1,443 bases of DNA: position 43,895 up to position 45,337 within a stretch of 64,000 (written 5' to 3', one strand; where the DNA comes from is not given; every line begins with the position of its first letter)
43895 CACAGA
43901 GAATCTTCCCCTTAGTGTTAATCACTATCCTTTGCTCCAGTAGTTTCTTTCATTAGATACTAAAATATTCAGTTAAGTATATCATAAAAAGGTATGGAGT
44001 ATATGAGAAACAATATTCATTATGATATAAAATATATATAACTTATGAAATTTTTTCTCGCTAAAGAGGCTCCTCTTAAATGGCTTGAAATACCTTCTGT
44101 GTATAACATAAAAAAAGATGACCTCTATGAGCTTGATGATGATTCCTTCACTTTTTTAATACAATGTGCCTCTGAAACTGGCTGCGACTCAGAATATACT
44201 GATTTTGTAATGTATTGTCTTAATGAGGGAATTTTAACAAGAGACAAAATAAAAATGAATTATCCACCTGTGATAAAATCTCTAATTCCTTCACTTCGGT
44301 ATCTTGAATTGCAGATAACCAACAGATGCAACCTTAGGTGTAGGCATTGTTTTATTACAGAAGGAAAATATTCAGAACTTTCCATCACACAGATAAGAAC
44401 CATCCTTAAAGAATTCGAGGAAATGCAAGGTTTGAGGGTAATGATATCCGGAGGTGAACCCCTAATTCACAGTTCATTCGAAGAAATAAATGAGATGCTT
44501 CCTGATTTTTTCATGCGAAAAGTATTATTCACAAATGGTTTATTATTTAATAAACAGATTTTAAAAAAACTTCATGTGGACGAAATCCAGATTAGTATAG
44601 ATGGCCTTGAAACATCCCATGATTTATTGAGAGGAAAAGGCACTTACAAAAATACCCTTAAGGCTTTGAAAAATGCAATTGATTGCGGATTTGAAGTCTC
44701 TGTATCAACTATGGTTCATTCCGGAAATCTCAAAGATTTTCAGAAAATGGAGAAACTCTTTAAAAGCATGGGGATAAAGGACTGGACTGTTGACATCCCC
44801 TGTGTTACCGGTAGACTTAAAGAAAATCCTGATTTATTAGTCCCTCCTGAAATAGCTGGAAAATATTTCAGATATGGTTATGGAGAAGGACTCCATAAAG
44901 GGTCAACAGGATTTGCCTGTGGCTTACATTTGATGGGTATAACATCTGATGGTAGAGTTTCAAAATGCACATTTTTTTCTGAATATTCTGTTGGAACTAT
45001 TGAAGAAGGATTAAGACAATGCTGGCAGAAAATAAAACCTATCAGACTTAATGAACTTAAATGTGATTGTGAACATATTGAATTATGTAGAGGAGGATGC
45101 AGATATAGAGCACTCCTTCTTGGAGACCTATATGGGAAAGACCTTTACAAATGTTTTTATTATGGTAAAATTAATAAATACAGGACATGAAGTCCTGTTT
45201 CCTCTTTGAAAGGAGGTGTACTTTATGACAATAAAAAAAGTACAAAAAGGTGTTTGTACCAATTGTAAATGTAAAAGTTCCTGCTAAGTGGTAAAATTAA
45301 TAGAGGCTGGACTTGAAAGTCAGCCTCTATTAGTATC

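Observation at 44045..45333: Unannotated 20-codon Cys-rich ORF behind a radical SAM/SPASM enzyme with an RRE-like N-terminus: candidate novel RiPP locus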

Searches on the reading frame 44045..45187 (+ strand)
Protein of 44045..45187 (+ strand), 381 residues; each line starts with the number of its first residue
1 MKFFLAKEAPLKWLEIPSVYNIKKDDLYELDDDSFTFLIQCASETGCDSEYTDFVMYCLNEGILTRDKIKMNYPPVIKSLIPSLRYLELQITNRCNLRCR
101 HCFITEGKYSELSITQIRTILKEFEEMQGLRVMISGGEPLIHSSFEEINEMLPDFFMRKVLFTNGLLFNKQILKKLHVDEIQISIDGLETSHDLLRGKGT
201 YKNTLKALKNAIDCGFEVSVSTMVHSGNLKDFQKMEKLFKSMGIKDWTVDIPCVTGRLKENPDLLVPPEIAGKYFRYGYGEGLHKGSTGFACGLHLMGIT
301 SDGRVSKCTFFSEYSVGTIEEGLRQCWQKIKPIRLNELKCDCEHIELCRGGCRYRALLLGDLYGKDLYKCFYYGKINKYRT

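Call 4: search_protein_families(library=ncbifam, proteins=[window:44045-45187:+], max_evalue=1)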
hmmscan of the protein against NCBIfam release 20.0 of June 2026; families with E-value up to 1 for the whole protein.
window:44045-45187:+ (381 aa): 85 families (the best 25 are shown)
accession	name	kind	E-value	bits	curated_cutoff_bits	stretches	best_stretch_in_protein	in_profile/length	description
NF050035.1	rSAM_WgK_link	exception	4.5e-33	114.7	650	2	87-261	11-193/367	radical SAM/SPASM peptide maturase WgkB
TIGR04051.1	rSAM_NirJ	equivalog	1.4e-26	93.4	515.45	2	91-250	8-174/354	heme d1 biosynthesis radical SAM protein NirJ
TIGR04250.1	SCM_rSAM_ScmE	equivalog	2.9e-26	92.2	400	2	85-247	3-174/358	SynChlorMet cassette radical SAM/SPASM protein ScmE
TIGR04347.1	pseudo_SAM_Halo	equivalog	5.3e-26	91.8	525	2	90-246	43-206/390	TIGR04347 family pseudo-SAM/SPASM protein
TIGR04054.1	rSAM_NirJ1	equivalog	8.7e-25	87.1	650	1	90-245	41-203/387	putative heme d1 biosynthesis radical SAM protein NirJ1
TIGR04545.1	rSAM_ahbD_hemeb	equivalog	1.8e-24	86.8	500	1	90-266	5-189/339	heme b synthase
TIGR04546.1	rSAM_ahbC_deAc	equivalog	1.7e-23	83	650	2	90-243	44-204/390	12,18-didecarboxysiroheme deacetylase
TIGR04055.1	rSAM_NirJ2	equivalog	5.3e-22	78.8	500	2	91-258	6-180/326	putative heme d1 biosynthesis radical SAM protein NirJ2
TIGR04103.1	rSAM_nif11_3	equivalog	7.2e-22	77.5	725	2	85-268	5-194/412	nif11-class peptide radical SAM maturase 3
TIGR03962.1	mycofact_rSAM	equivalog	1.4e-21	77.1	265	1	89-244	16-178/339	mycofactocin radical SAM maturase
TIGR04053.2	TIGR04053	equivalog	8.1e-21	74.7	395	1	91-263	14-197/366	TIGR04053 family radical SAM/SPASM domain-containing protein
TIGR04303.1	GeoRSP_rSAM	equivalog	1.5e-20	74.1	400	2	89-245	9-170/325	GeoRSP system radical SAM/SPASM protein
NF049973.1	radical_Rv1681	equivalog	5.6e-20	71.5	380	1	94-245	81-240/326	Rv1681 family radical SAM protein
TIGR04133.1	rSAM_w_lipo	hypoth_equivalog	6.7e-20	71.3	425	1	83-266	22-216/350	TIGR04133 family radical SAM/SPASM protein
TIGR04340.1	rSAM_ACGX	hypoth_equivalog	1.1e-19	70.8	400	1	88-234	6-164/341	radical SAM/SPASM domain protein, ACGX system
TIGR02109.1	PQQ_syn_pqqE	equivalog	3.9e-15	55.7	381.35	1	88-250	10-180/358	pyrroloquinoline quinone biosynthesis protein PqqE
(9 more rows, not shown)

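Call 5: search_protein_families(library=pfam, proteins=[window:44045-45187:+], max_evalue=1)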
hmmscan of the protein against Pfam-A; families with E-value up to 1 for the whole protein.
window:44045-45187:+ (381 aa): 3 families
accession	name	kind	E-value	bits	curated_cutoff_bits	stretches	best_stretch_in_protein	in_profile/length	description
PF04055.27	Radical_SAM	-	3.2e-22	79.9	29.5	1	90-236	2-163/166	Radical SAM superfamily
PF13353.11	Fer4_12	-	0.00036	21.3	22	1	94-187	14-115/137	4Fe-4S single cluster domain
PF13186.11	SPASM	-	0.0096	16.6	21.5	1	296-352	7-66/67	Iron-sulfur cluster-binding domain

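Call 6: find_homologous_proteins(query=window:44045-45187:+, max_evalue=1e-10)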
Query window:44045-45187:+ (381 aa): 2925 proteins with E <= 1e-10 among 6523 candidates; the best 120 are listed.
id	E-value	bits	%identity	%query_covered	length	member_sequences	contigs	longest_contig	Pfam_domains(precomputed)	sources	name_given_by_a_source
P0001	3.3e-243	825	93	99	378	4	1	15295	PF04055.28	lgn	-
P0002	4.6e-212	722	80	99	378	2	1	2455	PF04055.28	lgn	-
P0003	3.6e-209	713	79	99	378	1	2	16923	PF04055.28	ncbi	-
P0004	7.2e-184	630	68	98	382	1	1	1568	PF04055.28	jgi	jgi:radical SAM protein with 4Fe4S-binding SPASM domain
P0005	7.3e-183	626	68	98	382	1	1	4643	PF04055.28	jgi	jgi:radical SAM protein with 4Fe4S-binding SPASM domain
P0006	1.3e-182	625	71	98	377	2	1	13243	PF04055.28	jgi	-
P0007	2.6e-182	624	68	98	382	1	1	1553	PF04055.28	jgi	jgi:radical SAM protein with 4Fe4S-binding SPASM domain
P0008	8.0e-181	619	70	99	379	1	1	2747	PF04055.28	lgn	-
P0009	2.7e-179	614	68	98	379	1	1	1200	PF04055.28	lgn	-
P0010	7.5e-179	613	67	98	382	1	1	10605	PF04055.28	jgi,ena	-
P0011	1.3e-178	612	69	99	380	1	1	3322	PF04055.28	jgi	jgi:radical SAM protein with 4Fe4S-binding SPASM domain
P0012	3.7e-178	611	68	99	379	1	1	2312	PF04055.28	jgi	jgi:radical SAM protein with 4Fe4S-binding SPASM domain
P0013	4.3e-178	610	66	99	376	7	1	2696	PF04055.28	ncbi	-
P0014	7.7e-178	610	63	98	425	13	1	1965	PF04055.28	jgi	jgi:radical SAM protein with 4Fe4S-binding SPASM domain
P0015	9.4e-178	609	66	99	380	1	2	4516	PF04055.28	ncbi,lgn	-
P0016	5.8e-177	607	69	98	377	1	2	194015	PF04055.28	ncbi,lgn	-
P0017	7.4e-177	606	66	99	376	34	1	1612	PF04055.28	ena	-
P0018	1.0e-176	606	67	99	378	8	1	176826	PF04055.28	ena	-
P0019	3.8e-176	604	66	99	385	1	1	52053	PF04055.28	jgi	jgi:radical SAM protein with 4Fe4S-binding SPASM domain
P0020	1.1e-175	602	67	98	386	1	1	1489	PF04055.28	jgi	-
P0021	2.0e-175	602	65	99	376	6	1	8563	PF04055.28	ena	-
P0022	2.4e-175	601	65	98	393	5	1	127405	PF04055.28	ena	-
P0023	3.0e-175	601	65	99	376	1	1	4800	PF04055.28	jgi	jgi:radical SAM protein with 4Fe4S-binding SPASM domain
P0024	3.1e-175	601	66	99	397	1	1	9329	PF04055.28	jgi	jgi:radical SAM protein with 4Fe4S-binding SPASM domain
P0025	3.8e-175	601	66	99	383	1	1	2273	PF04055.28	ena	-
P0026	1.7e-174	599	67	99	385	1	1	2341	PF04055.28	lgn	-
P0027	1.7e-174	599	61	99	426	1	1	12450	PF04055.28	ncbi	-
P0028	1.9e-174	598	68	98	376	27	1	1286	PF04055.28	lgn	-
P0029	2.1e-174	598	65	98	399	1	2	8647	PF04055.28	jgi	jgi:radical SAM protein with 4Fe4S-binding SPASM domain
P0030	2.5e-174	598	66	99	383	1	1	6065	PF04055.28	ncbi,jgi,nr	ncbi:MAG: radical SAM protein [Nitrospirota bacterium]|nr:radical SAM protein [Nitrospirota bacteriu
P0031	3.0e-174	598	66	99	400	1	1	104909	PF04055.28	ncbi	ncbi:MAG: radical SAM protein [Nitrospirota bacterium]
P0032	3.1e-174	598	65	99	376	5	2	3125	PF04055.28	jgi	-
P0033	3.6e-174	598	65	99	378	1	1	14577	PF04055.28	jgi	jgi:radical SAM protein with 4Fe4S-binding SPASM domain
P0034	3.8e-174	597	68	98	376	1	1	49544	PF04055.28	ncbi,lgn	ncbi:MAG: radical SAM protein [Thermodesulfovibrionales bacterium]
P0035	4.6e-174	597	65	98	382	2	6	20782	PF04055.28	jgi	jgi:radical SAM protein with 4Fe4S-binding SPASM domain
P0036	6.2e-174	597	67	99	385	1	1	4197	PF04055.28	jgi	jgi:radical SAM protein with 4Fe4S-binding SPASM domain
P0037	6.4e-174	597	65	99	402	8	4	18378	PF04055.28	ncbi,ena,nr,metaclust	ncbi:MAG: hypothetical protein A2Z47_16250 [Thermodesulfovibrio sp. RBG_19FT_COMBO_42_12]|nr:MAG: hy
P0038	6.8e-174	597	66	98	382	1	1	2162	PF04055.28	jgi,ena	-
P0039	1.6e-173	595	67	98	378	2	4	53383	PF04055.28,PF13353.12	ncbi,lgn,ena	-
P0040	2.0e-173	595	65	99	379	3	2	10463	PF04055.28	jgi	jgi:radical SAM protein with 4Fe4S-binding SPASM domain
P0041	2.1e-173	595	66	98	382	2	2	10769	PF04055.28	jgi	jgi:radical SAM protein with 4Fe4S-binding SPASM domain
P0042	2.2e-173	595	67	98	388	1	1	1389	PF04055.28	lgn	-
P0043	6.6e-173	593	65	99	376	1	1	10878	PF04055.28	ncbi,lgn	ncbi:MAG: radical SAM protein [Nitrospirota bacterium]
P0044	7.2e-173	593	66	98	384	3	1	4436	PF04055.28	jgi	jgi:radical SAM protein with 4Fe4S-binding SPASM domain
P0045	8.6e-173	593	68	98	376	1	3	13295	PF04055.28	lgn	-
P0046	1.0e-172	593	67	99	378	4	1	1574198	PF04055.28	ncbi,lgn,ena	-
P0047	1.6e-172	592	65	99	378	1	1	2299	PF04055.28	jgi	-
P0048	1.8e-172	592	64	99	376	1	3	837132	PF04055.28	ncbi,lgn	-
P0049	2.3e-172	592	61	98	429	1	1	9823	PF04055.28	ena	-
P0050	2.6e-172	591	65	99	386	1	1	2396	PF04055.28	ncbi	ncbi:MAG: radical SAM protein [Nitrospirota bacterium]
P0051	5.3e-172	590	67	97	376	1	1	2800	PF04055.28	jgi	jgi:radical SAM protein with 4Fe4S-binding SPASM domain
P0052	6.5e-172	590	63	99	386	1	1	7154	PF04055.28,PF13353.12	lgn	-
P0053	1.0e-171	590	66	98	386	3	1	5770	PF04055.28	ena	-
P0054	1.3e-171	589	65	99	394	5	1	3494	PF04055.28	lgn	-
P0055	1.9e-171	589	65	96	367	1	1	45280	PF04055.28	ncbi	ncbi:MAG: radical SAM protein [Nitrospirota bacterium]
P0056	2.3e-171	588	64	98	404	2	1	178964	PF04055.28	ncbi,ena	-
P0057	2.4e-171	588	67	98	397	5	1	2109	PF04055.28,PF13353.12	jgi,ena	-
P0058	2.5e-171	588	65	99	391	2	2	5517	PF04055.28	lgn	-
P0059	3.7e-171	588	65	99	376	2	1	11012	PF04055.28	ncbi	-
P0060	3.8e-171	588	65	98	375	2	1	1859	PF04055.28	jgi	jgi:radical SAM protein with 4Fe4S-binding SPASM domain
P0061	3.9e-171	588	64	99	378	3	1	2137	PF04055.28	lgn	-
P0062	3.9e-171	588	63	99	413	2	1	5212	PF04055.28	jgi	jgi:radical SAM protein with 4Fe4S-binding SPASM domain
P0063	5.0e-171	587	65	98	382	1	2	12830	PF04055.28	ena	-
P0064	6.1e-171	587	65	99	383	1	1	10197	PF04055.28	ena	-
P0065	1.0e-170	586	65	99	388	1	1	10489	PF04055.28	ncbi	-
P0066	1.2e-170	586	66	99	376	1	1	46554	PF04055.28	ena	-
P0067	1.2e-170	586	65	99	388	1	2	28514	PF04055.28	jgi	jgi:radical SAM protein with 4Fe4S-binding SPASM domain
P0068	1.3e-170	586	62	98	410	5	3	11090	PF04055.28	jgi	jgi:radical SAM protein with 4Fe4S-binding SPASM domain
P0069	1.5e-170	586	64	98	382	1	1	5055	PF04055.28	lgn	-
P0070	1.8e-170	585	64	98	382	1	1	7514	PF04055.28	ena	-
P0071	1.9e-170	585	61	98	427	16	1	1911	PF04055.28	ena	-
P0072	3.7e-170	584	66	99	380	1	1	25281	PF04055.28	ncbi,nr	ncbi:MAG: hypothetical protein A2Y97_11415 [Nitrospirae bacterium RBG_13_39_12]|nr:MAG: hypothetical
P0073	3.9e-170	584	65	99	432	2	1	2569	PF04055.28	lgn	-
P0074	4.2e-170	584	65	99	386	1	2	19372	PF04055.28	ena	-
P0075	4.3e-170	584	65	99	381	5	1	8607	PF04055.28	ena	-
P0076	4.9e-170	584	65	99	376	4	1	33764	PF04055.28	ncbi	-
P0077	5.2e-170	584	62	98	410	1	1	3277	PF04055.28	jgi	jgi:radical SAM protein with 4Fe4S-binding SPASM domain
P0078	5.4e-170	584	65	99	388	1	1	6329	PF04055.28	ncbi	-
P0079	6.6e-170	584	64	99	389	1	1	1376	PF04055.28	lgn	-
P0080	7.5e-170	583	64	98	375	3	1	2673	PF04055.28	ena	-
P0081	8.2e-170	583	64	99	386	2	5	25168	PF04055.28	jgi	jgi:radical SAM protein with 4Fe4S-binding SPASM domain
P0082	1.0e-169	583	65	98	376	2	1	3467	PF04055.28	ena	-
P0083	1.1e-169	583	64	98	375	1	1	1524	PF04055.28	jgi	jgi:radical SAM protein with 4Fe4S-binding SPASM domain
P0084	1.7e-169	582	65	99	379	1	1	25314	PF04055.28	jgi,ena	-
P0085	1.8e-169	582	63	99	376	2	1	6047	PF04055.28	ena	-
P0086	2.6e-169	582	62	98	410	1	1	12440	PF04055.28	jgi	jgi:radical SAM protein with 4Fe4S-binding SPASM domain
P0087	2.6e-169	582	65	99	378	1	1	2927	PF04055.28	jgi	jgi:radical SAM protein with 4Fe4S-binding SPASM domain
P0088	2.6e-169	582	63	98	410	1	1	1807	PF04055.28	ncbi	-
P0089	3.9e-169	581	65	99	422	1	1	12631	PF04055.28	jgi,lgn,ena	-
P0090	4.0e-169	581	64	99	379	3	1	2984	PF04055.28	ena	-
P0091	4.8e-169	581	63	99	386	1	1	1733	PF04055.28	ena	-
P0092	5.3e-169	581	62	99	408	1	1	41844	PF04055.28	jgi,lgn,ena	jgi:radical SAM protein with 4Fe4S-binding SPASM domain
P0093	5.9e-169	580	64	99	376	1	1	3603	PF04055.28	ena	-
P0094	6.2e-169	580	64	98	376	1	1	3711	PF04055.28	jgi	jgi:radical SAM protein with 4Fe4S-binding SPASM domain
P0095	6.5e-169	580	63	99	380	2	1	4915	PF04055.28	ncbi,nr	ncbi:MAG TPA: radical SAM protein [Thermodesulfovibrionales bacterium]|nr:radical SAM protein [Therm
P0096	8.2e-169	580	65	99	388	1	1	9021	PF04055.28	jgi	jgi:radical SAM protein with 4Fe4S-binding SPASM domain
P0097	1.1e-168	580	65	98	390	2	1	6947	PF04055.28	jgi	jgi:radical SAM protein with 4Fe4S-binding SPASM domain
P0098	1.1e-168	579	65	98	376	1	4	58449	PF04055.28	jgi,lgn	-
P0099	1.2e-168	579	65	99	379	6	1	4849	PF04055.28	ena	-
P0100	1.5e-168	579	65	99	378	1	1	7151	PF04055.28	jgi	jgi:radical SAM protein with 4Fe4S-binding SPASM domain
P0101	1.7e-168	579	62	99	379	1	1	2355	PF04055.28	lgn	-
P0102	1.9e-168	579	63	100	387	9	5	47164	PF04055.28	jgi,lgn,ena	jgi:radical SAM protein with 4Fe4S-binding SPASM domain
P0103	2.0e-168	579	67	98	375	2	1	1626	PF04055.28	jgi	jgi:radical SAM protein with 4Fe4S-binding SPASM domain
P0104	2.1e-168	579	63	98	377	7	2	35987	PF04055.28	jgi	jgi:radical SAM protein with 4Fe4S-binding SPASM domain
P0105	2.5e-168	578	64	99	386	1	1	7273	PF04055.28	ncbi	-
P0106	2.5e-168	578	63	100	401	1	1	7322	PF04055.28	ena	-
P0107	2.5e-168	578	64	99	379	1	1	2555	PF04055.28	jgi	-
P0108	3.1e-168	578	65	99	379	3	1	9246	PF04055.28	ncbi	-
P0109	3.6e-168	578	65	99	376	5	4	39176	PF04055.28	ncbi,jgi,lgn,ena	-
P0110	4.0e-168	578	64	99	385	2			PF04055.28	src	-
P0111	6.0e-168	577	64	98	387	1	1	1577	PF04055.28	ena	-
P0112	6.9e-168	577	61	98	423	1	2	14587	PF04055.28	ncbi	-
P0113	7.5e-168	577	63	99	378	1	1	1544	PF04055.28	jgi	jgi:radical SAM protein with 4Fe4S-binding SPASM domain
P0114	1.2e-167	576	64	99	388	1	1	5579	PF04055.28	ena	-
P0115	1.4e-167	576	58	99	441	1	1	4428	PF04055.28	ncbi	-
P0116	1.7e-167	576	64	98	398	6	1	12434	PF04055.28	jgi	-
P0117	2.1e-167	575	63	99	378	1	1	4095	PF04055.28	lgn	-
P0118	2.9e-167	575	61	99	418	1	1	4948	PF04055.28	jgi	jgi:radical SAM protein with 4Fe4S-binding SPASM domain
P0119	5.8e-167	574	64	98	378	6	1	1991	PF04055.28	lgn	-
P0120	6.2e-167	574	64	98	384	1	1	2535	PF04055.28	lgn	-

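Call 8: find_related_loci(query=window:44045-45187:+, collection=genome_contigs, flank=5000)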
Query window:44045-45187:+ (381 aa) in genome_contigs; peptide patterns used: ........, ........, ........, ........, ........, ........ (x = any residue, [..] = any of these).
22 stretches matched a pattern, but none encodes a relative of the query by tblastn (E <= 1e-3).

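Call 10: find_related_loci(query=A1, collection=genome_contigs, flank=6000)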
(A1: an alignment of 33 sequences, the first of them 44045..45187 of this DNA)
Query A1 (381 aa) in genome_contigs; peptide patterns used: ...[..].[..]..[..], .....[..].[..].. (x = any residue, [..] = any of these).
600 stretches matched a pattern (row limit reached: there are more); 583 encode a relative of the query (tblastn E <= 1e-3); the best 80 are kept; 80 distinct loci.
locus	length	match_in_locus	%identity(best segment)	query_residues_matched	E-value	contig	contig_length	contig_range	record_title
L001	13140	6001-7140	63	1-381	9e-167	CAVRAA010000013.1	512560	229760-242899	MAG: uncultured Nitrospiraceae bacterium isolate MFD00032.bin.1.209 genome assembly, contig: contig_9330, whole genome s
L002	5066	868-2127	60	1-373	6e-167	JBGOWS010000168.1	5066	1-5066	MAG: Thermodesulfovibrionia bacterium isolate OBJ_0618_130150_87 k141_6475895_length_5066_cov_11.0000, whole genome shot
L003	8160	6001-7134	60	1-378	2e-159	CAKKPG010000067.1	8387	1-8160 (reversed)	Nitrospiria bacterium isolate Hainich-H41-bin024-1 genome assembly, contig: H41-bin024_1_Hain_H41_01um_R1_6009_length_83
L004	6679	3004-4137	60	1-378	2e-156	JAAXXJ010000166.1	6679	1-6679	MAG: Nitrospirae bacterium isolate W9_Combined_metabat2_096 W9_Combined_metabat2_096_NODE_7313, whole genome shotgun seq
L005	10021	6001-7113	60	1-373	6e-155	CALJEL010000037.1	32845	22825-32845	MAG: uncultured bacterium isolate S1_Bin_METABAT__318_1 genome assembly, contig: c_000003013600, whole genome shotgun se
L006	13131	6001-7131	60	1-377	2e-154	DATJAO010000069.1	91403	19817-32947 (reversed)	MAG TPA_asm: Nitrospirota bacterium isolate SMAG_U15329 k141_1964434, whole genome shotgun sequence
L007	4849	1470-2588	58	1-373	6e-157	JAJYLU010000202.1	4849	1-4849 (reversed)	MAG: Nitrospirae bacterium isolate DBS2-1.bin90 NODE_36473_length_4849_cov_0.994706, whole genome shotgun sequence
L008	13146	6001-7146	55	1-374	3e-153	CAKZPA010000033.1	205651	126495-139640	MAG TPA_asm: uncultured Nitrospiraceae bacterium isolate SRR5214706_bin.68_CONCOCT_v1.1_MAG genome assembly, contig: ERZ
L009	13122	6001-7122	59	1-374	5e-153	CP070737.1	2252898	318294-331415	MAG: Nitrospiraceae bacterium isolate bin398 chromosome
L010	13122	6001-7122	60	1-374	8e-151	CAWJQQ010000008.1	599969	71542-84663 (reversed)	MAG: Nitrospirota bacterium isolate MFD03044.bin.1.139 genome assembly, contig: contig_42059, whole genome shotgun seque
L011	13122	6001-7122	54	1-374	7e-148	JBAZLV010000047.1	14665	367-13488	MAG: Nitrospirota bacterium isolate SO_2017_LW4_23 scaffold_7963_c1_LW137-91_2017, whole genome shotgun sequence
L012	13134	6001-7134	57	1-378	8e-143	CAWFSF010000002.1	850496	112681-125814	MAG: Nitrospirota bacterium isolate MFD00905.bin.2.216 genome assembly, contig: contig_17522, whole genome shotgun seque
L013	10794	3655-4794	52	1-376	3e-141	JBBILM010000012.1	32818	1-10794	MAG: Nitrospirota bacterium isolate EPF170215_bin_209 NODE_1061_length_32818_cov_9.678479, whole genome shotgun sequence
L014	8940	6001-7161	52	1-378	1e-139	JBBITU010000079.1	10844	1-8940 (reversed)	MAG: Nitrospirota bacterium isolate TCS170221_bin_403 NODE_1513_length_10844_cov_6.87357, whole genome shotgun sequence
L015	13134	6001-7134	54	1-376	1e-136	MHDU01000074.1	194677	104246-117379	MAG: Nitrospirae bacterium GWB2_47_37 gwb2_scaffold_8, whole genome shotgun sequence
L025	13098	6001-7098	46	12-374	2e-113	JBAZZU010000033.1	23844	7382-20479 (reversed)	MAG: Thermoleophilia bacterium isolate SO_2017_GW3_24 scaffold_633_c2_OW296A_2017, whole genome shotgun sequence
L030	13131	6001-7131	43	4-370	9e-92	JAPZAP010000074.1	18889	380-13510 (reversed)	MAG: Candidatus Methanoperedens sp. isolate SR-VP_0-2cm_41_45 SR-VP_0-2_scaffold_141_4328132, whole genome shotgun seque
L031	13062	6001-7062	40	11-356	2e-91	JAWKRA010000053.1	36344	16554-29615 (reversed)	MAG: Nannocystaceae bacterium isolate ABC2.134 ABC2.134.fa-53, whole genome shotgun sequence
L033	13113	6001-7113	40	5-374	1e-89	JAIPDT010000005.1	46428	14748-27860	MAG: Desulfobacteraceae bacterium isolate Tobar15.5-16.5m-G14 Tobar15-5-16-5m-C382, whole genome shotgun sequence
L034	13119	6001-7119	42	5-376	2e-89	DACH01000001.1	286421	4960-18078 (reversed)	MAG TPA_asm: Archaeoglobus sp. UBA234 UBA234_contig_22, whole genome shotgun sequence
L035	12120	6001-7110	38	11-377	4e-86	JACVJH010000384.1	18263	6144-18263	MAG: Candidatus Solincola tengchongensis isolate DRTY-6.bin.58 contig384, whole genome shotgun sequence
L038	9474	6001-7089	39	11-372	2e-76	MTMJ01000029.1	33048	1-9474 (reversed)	MAG: Archaeoglobus sp. JdFR-22 JGI24020J35080_1000449, whole genome shotgun sequence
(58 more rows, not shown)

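Call 21: search_protein_families(library=pfam, proteins=[L030:7158-8717:+, L033:5555-5965:+], max_evalue=0.1)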
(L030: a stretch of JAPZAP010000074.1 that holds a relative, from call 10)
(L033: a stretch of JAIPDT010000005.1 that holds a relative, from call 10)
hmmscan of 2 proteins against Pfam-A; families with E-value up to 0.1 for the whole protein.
L030:7158-8717:+ (520 aa): 16 families
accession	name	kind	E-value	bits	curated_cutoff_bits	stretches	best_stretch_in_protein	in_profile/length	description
PF01593.30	Amino_oxidase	-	1.6e-24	87.4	19.8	1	28-516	2-443/443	Flavin containing amine oxidoreductase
PF13450.12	NAD_binding_8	-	2e-13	50.8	21.9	1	22-76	1-55/68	NAD(P)-binding Rossmann-like domain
PF01266.30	DAO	-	4.5e-13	49.9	27.9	1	19-57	1-40/353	FAD dependent oxidoreductase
PF00890.30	FAD_binding_2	-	1.4e-11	44.6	20.4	1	19-70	1-52/414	FAD binding domain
PF01946.23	Thi4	-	1.1e-07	31.8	26.2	1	14-67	14-65/235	Thi4 family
PF07992.20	Pyr_redox_2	-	7.3e-07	29.3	26.1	1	19-51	2-34/291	Pyridine nucleotide-disulphide oxidoreductase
PF12831.13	FAD_oxidored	-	9.9e-07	28.8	27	1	19-56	1-38/416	FAD dependent oxidoreductase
PF03486.20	HI0933_like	-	1e-05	25.5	50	1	19-53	2-36/244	HI0933-like protein Rossmann domain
PF01494.25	FAD_binding_3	-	8e-05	22.4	22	1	18-50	2-34/349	FAD binding domain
PF00070.33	Pyr_redox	-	8.2e-05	23.5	22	1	20-53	2-35/82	Pyridine nucleotide-disulphide oxidoreductase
PF01134.28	GIDA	-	0.0013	18.3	22.1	1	19-49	1-31/391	Glucose inhibited division protein A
PF06100.17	MCRA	-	0.0018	17.7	23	1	19-67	3-57/495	MCRA family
PF13738.12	Pyr_redox_3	-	0.0024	17.6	30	1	21-53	1-33/305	Pyridine nucleotide-disulphide oxidoreductase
PF01262.27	AlaDh_PNT_C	-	0.0026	17.7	23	1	15-49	26-60/214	Alanine dehydrogenase/PNT, C-terminal domain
PF05834.18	Lycopene_cycl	-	0.025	14.1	23.4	0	19-50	1-34/380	Lycopene cyclase protein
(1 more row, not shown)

L033:5555-5965:+ (137 aa): 0 families
